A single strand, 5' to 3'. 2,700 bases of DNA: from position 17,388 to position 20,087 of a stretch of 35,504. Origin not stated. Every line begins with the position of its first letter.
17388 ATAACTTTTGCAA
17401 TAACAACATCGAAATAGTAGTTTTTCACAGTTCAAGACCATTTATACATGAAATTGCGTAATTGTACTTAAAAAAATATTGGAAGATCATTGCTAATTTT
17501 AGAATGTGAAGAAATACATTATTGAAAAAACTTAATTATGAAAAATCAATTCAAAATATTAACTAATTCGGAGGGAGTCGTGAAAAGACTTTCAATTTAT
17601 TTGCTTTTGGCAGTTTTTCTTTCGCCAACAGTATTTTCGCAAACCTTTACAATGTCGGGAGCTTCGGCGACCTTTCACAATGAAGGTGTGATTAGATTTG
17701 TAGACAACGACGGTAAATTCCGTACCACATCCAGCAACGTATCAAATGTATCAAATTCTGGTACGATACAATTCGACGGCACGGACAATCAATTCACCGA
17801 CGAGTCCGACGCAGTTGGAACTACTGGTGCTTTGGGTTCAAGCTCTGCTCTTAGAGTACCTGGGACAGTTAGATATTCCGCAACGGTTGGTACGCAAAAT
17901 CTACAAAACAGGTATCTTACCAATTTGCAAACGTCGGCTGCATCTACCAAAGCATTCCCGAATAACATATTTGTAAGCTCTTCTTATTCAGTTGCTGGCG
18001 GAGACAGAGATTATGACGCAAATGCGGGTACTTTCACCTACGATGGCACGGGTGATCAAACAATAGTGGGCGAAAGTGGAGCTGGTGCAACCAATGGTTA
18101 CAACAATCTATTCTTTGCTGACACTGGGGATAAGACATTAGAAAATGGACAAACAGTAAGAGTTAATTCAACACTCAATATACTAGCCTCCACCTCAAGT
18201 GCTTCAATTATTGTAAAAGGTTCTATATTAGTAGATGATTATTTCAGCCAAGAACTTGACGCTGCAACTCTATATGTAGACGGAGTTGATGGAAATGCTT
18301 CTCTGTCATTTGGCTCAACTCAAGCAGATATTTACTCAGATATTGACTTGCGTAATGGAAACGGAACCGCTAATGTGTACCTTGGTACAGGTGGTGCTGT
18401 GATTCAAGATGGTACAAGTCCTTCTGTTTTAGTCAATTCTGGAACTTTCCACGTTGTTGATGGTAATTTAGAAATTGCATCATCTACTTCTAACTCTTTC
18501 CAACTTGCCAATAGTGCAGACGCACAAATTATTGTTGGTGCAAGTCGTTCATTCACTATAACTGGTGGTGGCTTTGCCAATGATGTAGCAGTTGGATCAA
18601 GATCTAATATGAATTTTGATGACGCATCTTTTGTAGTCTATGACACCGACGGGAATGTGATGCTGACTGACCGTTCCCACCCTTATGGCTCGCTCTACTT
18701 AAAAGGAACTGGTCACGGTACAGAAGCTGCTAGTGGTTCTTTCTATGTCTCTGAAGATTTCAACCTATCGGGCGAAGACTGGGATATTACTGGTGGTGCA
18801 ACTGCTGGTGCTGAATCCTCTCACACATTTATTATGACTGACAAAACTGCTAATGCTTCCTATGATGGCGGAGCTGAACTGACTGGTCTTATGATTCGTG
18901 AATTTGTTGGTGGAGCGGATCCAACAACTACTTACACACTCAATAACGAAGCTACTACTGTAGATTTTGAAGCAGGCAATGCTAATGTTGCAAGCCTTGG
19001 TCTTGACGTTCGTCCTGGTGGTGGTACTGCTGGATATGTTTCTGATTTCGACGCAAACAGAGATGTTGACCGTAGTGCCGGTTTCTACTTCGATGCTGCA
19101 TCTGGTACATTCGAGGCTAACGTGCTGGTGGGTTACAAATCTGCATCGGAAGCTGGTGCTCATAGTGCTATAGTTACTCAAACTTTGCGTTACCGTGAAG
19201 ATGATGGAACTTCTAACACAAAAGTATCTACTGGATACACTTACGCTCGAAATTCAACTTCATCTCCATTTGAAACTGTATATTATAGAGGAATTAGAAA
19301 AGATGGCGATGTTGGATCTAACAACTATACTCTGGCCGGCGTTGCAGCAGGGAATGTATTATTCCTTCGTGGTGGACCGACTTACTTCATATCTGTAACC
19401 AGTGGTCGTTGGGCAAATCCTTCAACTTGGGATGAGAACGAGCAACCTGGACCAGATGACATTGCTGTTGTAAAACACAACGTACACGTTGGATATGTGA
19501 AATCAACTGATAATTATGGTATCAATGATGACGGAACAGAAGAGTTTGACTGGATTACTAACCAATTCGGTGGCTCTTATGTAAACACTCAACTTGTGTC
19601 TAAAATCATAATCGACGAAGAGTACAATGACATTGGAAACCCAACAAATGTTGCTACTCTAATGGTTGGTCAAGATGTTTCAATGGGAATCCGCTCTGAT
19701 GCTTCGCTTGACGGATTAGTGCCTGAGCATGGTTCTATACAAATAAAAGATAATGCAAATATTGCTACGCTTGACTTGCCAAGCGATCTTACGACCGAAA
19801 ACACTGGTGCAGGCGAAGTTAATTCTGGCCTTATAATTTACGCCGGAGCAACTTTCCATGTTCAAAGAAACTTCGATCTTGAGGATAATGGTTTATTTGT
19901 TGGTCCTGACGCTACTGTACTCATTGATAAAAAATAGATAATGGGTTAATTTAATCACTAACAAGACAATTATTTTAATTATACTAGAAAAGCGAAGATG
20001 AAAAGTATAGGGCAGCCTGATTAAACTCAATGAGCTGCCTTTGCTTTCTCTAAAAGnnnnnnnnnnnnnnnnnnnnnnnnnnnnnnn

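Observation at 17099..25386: Four-gene secreted-protein/OmpA cluster: candidate uncharacterised cell-surface assembly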

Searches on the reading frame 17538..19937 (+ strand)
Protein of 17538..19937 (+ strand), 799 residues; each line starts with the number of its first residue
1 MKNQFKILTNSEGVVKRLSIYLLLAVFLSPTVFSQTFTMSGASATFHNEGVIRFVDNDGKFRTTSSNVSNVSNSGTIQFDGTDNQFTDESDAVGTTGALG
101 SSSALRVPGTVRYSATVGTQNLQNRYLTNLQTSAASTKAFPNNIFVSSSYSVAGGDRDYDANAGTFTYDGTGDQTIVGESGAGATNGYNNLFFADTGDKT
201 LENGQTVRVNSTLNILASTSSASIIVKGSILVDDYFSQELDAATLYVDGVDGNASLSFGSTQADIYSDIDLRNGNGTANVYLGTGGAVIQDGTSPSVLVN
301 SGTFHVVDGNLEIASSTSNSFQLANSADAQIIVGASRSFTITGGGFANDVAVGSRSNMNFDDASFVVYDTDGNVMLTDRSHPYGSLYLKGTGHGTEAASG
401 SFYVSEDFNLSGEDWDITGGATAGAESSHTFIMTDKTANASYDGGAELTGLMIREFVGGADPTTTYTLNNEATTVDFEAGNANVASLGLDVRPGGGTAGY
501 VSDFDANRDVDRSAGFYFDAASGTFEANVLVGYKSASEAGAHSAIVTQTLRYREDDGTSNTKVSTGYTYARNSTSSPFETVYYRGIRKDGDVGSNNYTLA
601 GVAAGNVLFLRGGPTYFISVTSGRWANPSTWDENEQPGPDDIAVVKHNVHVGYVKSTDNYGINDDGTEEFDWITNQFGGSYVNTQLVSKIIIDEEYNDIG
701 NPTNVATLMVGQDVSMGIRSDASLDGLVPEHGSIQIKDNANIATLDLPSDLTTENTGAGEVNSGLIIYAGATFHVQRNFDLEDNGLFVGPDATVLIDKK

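Call 3: search_protein_families(library=pfam, proteins=[window:17538-19937:+], max_evalue=1)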
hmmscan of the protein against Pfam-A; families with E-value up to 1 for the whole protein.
window:17538-19937:+ (799 aa): 1 family
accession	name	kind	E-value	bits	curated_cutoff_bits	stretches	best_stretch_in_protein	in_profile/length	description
PF16139.11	DUF4847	-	0.057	13.7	25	1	651-698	45-92/147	Domain of unknown function (DUF4847)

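Call 4: search_protein_families(library=ncbifam, proteins=[window:17538-19937:+], max_evalue=1)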
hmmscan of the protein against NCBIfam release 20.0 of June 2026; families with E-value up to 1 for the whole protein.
window:17538-19937:+ (799 aa): 0 families

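Call 6: search_solved_structures(query=window:17538-19937:+, max_evalue=10)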
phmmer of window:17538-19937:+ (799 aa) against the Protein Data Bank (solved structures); distinct sequences matched with E-value up to 10: 3.
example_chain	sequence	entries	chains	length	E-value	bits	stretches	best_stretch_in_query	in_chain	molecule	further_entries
7jv9_A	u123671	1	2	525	0.42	12.4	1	175-253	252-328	5'-nucleotidase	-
7jv8_A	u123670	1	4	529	0.42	12.3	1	175-253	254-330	5'-nucleotidase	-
9r0d_A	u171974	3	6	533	0.43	12.3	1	175-253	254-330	5'-nucleotidase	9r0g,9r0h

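Call 9: find_homologous_proteins(query=window:17538-19937:+, max_evalue=0.001)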
Query window:17538-19937:+ (799 aa): 5 proteins with E <= 0.001 among 8000 candidates.
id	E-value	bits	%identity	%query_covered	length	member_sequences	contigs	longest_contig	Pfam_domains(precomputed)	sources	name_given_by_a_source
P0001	0.0e+0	1738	100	100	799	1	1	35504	-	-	-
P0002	0.0e+0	1292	75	100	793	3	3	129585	-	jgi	jgi:hypothetical protein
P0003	8.6e-150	519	41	97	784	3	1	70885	-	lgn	-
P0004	3.9e-45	173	33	80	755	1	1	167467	-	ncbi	-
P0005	1.9e-44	171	31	76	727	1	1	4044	-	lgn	-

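Call 11: find_encoding_contigs(protein=P0002, flank=10000, max_places=2)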
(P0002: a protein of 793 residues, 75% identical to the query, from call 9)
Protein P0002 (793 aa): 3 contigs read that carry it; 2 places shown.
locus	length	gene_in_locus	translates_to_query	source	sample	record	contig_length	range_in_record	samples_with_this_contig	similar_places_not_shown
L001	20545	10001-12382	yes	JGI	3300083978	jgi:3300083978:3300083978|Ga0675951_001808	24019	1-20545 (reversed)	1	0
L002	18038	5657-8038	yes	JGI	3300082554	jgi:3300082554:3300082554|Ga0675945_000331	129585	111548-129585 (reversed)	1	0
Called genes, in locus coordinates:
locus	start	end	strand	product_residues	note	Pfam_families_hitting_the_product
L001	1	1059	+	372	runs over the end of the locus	PF02684:LpxB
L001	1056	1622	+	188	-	PF04028:DUF374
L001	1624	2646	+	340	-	PF02606:LpxK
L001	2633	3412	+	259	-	PF00117:GATase, PF07722:Peptidase_C26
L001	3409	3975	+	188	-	PF01551:Peptidase_M23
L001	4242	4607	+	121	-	-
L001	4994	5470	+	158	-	PF01257:2Fe-2S_thioredx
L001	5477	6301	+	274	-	PF01694:Rhomboid (weak), PF20216:DUF6576 (weak)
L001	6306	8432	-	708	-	PF07676:PD40 (faint), PF00691:OmpA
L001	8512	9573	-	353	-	PF01791:DeoC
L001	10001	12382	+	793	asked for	-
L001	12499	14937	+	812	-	-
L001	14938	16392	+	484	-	-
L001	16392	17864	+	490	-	PF00691:OmpA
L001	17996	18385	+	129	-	PF00072:Response_reg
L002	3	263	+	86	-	?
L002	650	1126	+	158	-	PF01257:2Fe-2S_thioredx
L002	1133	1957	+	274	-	PF01694:Rhomboid (weak), PF20216:DUF6576 (weak)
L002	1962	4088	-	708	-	PF07676:PD40 (faint), PF00691:OmpA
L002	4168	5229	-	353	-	PF01791:DeoC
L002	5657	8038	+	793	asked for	-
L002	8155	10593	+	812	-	-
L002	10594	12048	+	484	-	-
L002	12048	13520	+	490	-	PF00691:OmpA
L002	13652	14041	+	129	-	PF00072:Response_reg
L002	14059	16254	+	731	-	PF03924:CHASE, PF00989:PAS, PF08448:PAS_4 (weak), PF13426:PAS_9 (weak), PF00512:HisKA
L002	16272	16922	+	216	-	PF01300:Sua5_yciO_yrdC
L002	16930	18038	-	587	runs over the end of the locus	-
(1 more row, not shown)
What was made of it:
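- Closest known: OmpA/Pal/PorE-type outer membrane to peptidoglycan tethers. Different: P4 is an operon-specific paralogue; other OmpA_C proteins, such as a 708-aa PD40/OmpA protein, lie nearby in sister contigs (call 11).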

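Call 12: find_encoding_contigs(protein=P0003, flank=10000, max_places=2)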
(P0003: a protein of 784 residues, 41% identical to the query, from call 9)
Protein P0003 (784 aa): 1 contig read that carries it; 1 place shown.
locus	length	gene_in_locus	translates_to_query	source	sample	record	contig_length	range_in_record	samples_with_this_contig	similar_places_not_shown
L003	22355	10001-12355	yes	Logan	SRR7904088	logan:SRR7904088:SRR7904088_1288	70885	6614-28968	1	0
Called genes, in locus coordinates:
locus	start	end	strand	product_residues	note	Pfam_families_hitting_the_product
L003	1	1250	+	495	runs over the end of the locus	PF07969:Amidohydro_3, PF01979:Amidohydro_1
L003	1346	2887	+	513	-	PF00171:Aldedh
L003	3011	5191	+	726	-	PF00270:DEAD, PF00271:Helicase_C, PF16124:RecQ_Zn_bind, PF09382:RQC, PF00570:HRDC, PF14493:HTH_40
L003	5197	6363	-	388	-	PF00072:Response_reg, PF00512:HisKA, PF02518:HATPase_c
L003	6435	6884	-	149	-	-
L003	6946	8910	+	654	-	PF00795:CN_hydrolase, PF02540:NAD_synthase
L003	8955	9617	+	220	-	PF00072:Response_reg, PF00196:GerE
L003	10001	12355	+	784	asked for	-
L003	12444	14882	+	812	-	-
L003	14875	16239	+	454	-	-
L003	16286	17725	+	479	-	PF00691:OmpA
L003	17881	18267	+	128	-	PF23198:PDE8A_N (weak), PF00072:Response_reg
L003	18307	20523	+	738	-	PF03924:CHASE, PF13426:PAS_9 (faint), PF00989:PAS (weak), PF08448:PAS_4, PF00512:HisKA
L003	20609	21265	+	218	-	PF01300:Sua5_yciO_yrdC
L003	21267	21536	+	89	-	PF00381:PTS-HPr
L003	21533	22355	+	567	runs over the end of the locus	PF05524:PEP-utilisers_N, PF00391:PEP-utilizers, PF02896:PEP-utilizers_C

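Call 13: find_encoding_contigs(protein=P0004, flank=10000, max_places=2)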
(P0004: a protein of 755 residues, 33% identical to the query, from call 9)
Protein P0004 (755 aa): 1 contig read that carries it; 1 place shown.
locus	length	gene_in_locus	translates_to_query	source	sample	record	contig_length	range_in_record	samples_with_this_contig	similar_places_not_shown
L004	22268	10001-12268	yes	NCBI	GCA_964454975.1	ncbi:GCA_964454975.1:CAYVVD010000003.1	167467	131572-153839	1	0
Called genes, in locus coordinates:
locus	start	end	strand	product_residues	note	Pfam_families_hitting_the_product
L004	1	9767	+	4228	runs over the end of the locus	-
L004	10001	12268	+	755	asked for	-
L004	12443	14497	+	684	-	-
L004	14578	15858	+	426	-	-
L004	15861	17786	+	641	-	PF25173:Beta-prop_WDR3_1st, PF25175:Beta-prop_WDR5, PF24807:WD40_CDC20-Fz, PF24807:WD40_CDC20-Fz, PF24814:WD40_Prp19, PF25175:Beta-prop_WDR5, PF24817:WD40_WDHD1_1st, PF25173:Beta-prop_WDR3_1st, +37 more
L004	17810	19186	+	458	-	PF00691:OmpA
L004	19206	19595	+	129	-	PF00072:Response_reg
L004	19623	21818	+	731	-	PF03924:CHASE, PF00989:PAS (weak), PF08448:PAS_4, PF00512:HisKA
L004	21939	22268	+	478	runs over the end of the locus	-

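Call 15: find_encoding_contigs(protein=P0005, flank=10000, max_places=2)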
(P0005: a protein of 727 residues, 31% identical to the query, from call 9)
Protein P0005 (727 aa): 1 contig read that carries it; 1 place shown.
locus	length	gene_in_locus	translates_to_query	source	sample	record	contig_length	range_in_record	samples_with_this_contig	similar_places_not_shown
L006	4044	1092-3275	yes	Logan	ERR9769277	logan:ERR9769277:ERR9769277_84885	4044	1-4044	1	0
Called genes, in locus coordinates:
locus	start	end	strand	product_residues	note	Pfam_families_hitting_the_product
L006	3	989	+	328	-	?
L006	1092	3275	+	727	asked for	-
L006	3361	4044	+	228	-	?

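Call 31: find_homologous_proteins(query=A6, max_evalue=0.001)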
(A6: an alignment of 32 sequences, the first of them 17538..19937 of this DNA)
Query A6 (32 sequences) (799 aa, profile of the alignment): 5 proteins with E <= 0.001 among 8000 candidates.
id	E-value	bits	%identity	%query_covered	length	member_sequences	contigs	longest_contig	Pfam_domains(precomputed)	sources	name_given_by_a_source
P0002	1.7e-107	379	75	100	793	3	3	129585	-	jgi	jgi:hypothetical protein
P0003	3.0e-107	378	41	97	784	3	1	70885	-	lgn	-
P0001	2.6e-104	369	100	100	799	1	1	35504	-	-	-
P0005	3.4e-97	345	31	76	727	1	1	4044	-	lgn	-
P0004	1.3e-93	333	33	80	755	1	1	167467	-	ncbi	-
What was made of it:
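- Tried and rejected: A third search with a mixed P1+P2 alignment returned nothing new (call 31).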

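Call 39: search_protein_families(library=ncbifam, proteins=[L003:15922-16236:+, L004:15541-15855:+, L004:17484-17783:+], max_evalue=10)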
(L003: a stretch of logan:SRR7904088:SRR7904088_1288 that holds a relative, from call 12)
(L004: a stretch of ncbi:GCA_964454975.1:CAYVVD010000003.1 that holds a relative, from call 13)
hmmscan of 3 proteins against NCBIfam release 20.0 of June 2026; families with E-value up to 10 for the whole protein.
L003:15922-16236:+ (105 aa): 3 families
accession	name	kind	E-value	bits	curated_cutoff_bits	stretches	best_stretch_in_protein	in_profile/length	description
NF052323.1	T9SSA_dep_M6i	equivalog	0.014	13.4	600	1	17-53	962-998/1043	T9SS-dependent M6-like inactivated metalloprotease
TIGR04183.1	Por_Secre_tail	domain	0.021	14.8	23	1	17-78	3-56/72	T9SS type A sorting domain-containing protein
NF033707.1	T9SS_sortase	equivalog_domain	0.15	9.6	420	1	9-67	995-1056/1095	type IX secretion system sortase PorU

L004:15541-15855:+ (105 aa): 5 families
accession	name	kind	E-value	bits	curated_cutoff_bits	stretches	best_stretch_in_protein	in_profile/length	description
TIGR04183.1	Por_Secre_tail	domain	0.00016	21.6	23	1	18-80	3-56/72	T9SS type A sorting domain-containing protein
NF038113.1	T9SSA_dep_M36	equivalog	0.011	13.9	885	1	16-59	795-838/869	T9SS-dependent M36 family metallopeptidase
NF052323.1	T9SSA_dep_M6i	equivalog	0.031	12.2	600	1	18-52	962-996/1043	T9SS-dependent M6-like inactivated metalloprotease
NF001462.0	PRK00321.1-3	equivalog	0.068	12.3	330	1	21-55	191-225/304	recombination-associated protein RdgC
NF033707.1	T9SS_sortase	equivalog_domain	0.1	10.1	420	1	11-55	996-1043/1095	type IX secretion system sortase PorU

L004:17484-17783:+ (100 aa): 3 families
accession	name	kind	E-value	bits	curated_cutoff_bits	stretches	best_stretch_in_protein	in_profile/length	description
TIGR04183.1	Por_Secre_tail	domain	1.3e-10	41.1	23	1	21-98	1-71/72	T9SS type A sorting domain-containing protein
NF038113.1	T9SSA_dep_M36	equivalog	3.4e-07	28.8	885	1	17-98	791-868/869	T9SS-dependent M36 family metallopeptidase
NF052323.1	T9SSA_dep_M6i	equivalog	7.1e-06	24.2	600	1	22-98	961-1038/1043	T9SS-dependent M6-like inactivated metalloprotease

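Call 40: search_protein_families(library=pfam, proteins=[L003:15922-16236:+, L004:15541-15855:+, L004:17484-17783:+], max_evalue=10)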
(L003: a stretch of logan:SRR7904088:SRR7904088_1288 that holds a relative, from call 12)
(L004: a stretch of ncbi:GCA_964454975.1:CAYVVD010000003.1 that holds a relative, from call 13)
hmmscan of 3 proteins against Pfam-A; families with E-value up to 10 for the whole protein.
L003:15922-16236:+ (105 aa): 0 families

L004:15541-15855:+ (105 aa): 2 families
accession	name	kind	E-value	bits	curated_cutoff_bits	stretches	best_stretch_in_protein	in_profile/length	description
PF18962.6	Por_Secre_tail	-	0.0028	18.4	27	1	18-80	3-60/75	Secretion system C-terminal sorting domain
PF01835.25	MG2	-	0.07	13.9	32.8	1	37-83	36-81/96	MG2 domain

L004:17484-17783:+ (100 aa): 3 families
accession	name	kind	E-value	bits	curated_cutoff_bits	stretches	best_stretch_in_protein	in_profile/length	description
PF18962.6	Por_Secre_tail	-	5.2e-11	43.1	27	1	21-97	1-74/75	Secretion system C-terminal sorting domain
PF23623.1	GBD_IRG7_N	-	0.094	13.3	27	1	31-91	27-84/95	IRG7 N-terminal galactose binding domain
PF06245.16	DUF1015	-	0.2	11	25.8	1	21-72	123-174/325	Protein of unknown function (DUF1015)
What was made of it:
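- P3 and the WD40 neighbour carry T9SS-type tails (calls 39, 40).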

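Call 54: search_protein_families(library=pfam, proteins=[L004:3-9764:+], max_evalue=0.001)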
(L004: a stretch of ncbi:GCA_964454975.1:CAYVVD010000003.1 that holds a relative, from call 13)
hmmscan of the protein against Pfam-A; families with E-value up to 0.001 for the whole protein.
L004:3-9764:+ (3254 aa): 0 families
